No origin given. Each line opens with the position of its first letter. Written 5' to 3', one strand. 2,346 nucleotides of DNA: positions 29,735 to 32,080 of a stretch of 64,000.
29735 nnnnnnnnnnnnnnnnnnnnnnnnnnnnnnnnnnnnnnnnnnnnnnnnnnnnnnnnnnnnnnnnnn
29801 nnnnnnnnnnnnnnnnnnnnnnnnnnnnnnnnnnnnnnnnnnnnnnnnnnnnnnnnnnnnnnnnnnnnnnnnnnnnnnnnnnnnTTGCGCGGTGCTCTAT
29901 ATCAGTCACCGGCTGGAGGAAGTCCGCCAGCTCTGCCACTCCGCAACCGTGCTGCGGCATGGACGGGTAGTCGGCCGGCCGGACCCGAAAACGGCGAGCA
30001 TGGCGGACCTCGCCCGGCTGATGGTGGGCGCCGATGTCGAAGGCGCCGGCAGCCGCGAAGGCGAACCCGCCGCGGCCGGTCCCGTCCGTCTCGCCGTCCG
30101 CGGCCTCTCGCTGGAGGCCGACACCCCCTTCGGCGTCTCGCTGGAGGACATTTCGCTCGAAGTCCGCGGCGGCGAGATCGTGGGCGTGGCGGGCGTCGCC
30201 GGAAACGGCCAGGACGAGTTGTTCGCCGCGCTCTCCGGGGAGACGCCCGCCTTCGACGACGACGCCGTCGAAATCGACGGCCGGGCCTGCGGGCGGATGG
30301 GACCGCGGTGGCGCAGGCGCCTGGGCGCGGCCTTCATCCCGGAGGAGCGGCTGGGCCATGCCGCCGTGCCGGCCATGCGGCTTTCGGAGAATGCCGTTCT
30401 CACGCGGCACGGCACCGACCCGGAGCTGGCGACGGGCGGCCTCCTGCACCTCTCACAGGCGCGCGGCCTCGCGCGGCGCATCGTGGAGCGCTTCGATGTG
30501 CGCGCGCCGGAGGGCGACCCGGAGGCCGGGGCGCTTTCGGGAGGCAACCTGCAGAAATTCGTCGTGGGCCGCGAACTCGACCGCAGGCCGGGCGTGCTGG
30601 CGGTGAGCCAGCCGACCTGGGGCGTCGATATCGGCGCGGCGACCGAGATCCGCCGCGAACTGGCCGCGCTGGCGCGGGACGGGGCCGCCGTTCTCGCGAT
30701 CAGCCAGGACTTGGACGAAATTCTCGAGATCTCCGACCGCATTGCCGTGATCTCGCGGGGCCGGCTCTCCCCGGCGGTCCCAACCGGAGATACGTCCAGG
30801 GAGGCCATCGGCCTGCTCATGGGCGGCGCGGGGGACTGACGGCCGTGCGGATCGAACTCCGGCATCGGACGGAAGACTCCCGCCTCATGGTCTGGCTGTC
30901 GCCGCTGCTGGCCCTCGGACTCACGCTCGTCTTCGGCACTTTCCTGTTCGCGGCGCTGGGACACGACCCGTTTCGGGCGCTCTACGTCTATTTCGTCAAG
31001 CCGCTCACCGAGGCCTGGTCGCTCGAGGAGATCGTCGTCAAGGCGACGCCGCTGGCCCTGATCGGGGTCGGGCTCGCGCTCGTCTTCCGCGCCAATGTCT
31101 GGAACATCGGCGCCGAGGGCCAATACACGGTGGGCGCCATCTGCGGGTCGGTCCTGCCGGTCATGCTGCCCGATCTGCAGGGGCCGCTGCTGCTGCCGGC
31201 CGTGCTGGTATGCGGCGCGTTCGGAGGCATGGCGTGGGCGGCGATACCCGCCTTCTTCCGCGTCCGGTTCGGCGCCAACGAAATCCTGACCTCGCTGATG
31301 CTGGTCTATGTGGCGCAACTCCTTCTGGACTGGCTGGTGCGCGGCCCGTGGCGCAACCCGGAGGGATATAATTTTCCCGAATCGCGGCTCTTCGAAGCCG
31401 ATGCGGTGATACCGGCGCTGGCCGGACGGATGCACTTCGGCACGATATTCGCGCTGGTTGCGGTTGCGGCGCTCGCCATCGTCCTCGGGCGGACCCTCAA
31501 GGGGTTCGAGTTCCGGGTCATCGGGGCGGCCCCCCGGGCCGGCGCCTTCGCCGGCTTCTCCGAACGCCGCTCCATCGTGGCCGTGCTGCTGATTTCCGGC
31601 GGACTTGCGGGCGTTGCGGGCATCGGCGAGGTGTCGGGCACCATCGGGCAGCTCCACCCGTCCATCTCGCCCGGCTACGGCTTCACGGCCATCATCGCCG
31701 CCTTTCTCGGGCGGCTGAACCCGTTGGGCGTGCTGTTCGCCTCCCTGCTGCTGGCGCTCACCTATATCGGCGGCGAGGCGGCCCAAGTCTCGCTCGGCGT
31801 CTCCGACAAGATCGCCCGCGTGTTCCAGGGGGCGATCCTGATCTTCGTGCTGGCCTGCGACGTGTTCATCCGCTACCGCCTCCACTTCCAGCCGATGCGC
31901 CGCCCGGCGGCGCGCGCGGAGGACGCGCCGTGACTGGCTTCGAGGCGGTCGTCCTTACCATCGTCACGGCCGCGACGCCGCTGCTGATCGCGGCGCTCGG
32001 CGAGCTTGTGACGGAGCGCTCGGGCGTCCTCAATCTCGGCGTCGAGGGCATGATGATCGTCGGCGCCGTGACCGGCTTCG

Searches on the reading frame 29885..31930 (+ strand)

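Call 9: search_protein_families(library=pfam, proteins=[window:29885-31930:+], max_evalue=0.001)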
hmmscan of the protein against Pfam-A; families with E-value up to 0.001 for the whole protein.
window:29885-31930:+ (682 aa): 1 family
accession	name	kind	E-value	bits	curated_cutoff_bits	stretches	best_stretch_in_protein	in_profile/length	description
PF02653.21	BPD_transp_2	-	9.1e-40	136.9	26.8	1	380-656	2-269/269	Branched-chain amino acid transport system / permease component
